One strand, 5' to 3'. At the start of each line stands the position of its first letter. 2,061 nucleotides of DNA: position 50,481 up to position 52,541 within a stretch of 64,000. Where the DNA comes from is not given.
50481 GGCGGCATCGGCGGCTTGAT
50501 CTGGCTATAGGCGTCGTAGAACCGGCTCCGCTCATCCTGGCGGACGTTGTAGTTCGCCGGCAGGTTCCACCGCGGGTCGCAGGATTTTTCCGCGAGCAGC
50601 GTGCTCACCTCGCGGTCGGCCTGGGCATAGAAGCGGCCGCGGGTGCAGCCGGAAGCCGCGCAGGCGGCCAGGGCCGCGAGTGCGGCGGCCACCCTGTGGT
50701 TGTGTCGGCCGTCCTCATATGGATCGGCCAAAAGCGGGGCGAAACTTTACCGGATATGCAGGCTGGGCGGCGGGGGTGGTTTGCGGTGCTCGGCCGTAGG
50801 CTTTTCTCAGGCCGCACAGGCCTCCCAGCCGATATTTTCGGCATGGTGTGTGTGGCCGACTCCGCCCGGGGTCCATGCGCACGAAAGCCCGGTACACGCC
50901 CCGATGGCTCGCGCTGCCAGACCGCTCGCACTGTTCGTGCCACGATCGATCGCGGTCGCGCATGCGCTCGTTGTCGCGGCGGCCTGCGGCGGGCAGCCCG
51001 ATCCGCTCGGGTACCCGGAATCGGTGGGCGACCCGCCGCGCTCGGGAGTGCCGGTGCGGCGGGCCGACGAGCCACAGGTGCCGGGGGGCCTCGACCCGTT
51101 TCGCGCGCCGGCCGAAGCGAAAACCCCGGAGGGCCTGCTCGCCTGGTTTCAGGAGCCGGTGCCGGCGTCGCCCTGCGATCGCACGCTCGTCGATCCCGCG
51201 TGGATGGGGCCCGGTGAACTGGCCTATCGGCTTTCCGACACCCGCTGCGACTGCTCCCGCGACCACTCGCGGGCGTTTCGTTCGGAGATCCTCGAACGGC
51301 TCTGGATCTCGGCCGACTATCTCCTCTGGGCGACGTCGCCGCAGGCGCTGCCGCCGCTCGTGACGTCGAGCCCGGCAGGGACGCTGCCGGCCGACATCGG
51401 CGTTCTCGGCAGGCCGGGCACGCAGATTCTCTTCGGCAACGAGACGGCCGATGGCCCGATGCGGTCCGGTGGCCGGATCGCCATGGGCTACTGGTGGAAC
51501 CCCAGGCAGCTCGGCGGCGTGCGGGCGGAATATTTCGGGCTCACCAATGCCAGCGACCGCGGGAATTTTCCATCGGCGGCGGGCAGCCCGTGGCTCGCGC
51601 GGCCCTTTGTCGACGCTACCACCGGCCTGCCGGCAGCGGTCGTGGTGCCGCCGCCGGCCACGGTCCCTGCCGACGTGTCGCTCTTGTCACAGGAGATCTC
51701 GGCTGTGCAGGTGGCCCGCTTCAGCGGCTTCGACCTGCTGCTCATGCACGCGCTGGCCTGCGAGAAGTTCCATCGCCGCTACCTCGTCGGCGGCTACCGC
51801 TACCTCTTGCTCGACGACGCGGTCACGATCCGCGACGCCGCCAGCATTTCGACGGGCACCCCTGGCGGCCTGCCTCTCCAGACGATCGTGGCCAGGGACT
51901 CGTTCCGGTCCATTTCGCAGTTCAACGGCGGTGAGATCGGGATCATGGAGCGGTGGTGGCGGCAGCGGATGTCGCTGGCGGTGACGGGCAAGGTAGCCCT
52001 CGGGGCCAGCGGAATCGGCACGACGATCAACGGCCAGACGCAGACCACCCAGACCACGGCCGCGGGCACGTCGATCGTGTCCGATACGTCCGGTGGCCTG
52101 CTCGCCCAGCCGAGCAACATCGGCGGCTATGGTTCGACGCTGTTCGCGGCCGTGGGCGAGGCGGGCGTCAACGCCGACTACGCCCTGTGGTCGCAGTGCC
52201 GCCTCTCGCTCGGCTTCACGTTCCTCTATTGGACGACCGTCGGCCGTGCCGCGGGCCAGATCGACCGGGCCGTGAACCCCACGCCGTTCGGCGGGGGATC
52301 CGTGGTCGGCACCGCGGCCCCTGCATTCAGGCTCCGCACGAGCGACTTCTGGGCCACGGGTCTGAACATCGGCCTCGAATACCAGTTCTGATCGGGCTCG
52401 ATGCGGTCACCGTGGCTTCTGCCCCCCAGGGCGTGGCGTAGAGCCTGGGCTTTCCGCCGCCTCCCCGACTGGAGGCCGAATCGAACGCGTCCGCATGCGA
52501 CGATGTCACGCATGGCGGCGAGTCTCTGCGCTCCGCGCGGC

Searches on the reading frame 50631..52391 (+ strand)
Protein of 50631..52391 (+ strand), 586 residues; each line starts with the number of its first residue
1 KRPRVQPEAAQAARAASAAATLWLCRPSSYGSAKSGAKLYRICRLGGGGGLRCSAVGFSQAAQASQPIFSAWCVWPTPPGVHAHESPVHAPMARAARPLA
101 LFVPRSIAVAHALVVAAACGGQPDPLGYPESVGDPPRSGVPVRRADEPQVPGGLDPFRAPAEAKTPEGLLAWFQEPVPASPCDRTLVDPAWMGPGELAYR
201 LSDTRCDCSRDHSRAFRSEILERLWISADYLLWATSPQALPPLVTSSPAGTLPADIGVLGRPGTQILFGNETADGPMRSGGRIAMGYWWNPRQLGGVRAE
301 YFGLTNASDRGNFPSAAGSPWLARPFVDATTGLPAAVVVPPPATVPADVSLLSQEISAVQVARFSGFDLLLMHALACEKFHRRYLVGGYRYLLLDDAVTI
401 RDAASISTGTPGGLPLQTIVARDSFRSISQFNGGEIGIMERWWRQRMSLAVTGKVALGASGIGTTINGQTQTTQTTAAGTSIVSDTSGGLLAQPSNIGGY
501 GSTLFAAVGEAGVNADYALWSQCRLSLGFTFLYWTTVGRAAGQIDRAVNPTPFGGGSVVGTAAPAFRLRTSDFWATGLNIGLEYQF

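Call 91: search_protein_families(library=pfam, proteins=[window:50631-52391:+], max_evalue=0.001)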
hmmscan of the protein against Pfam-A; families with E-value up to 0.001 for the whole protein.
window:50631-52391:+ (586 aa): 1 family
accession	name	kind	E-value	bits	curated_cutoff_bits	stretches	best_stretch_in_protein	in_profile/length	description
PF07585.17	BBP7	-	4e-78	263.5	26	1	225-586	1-350/350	Putative beta barrel porin-7 (BBP7)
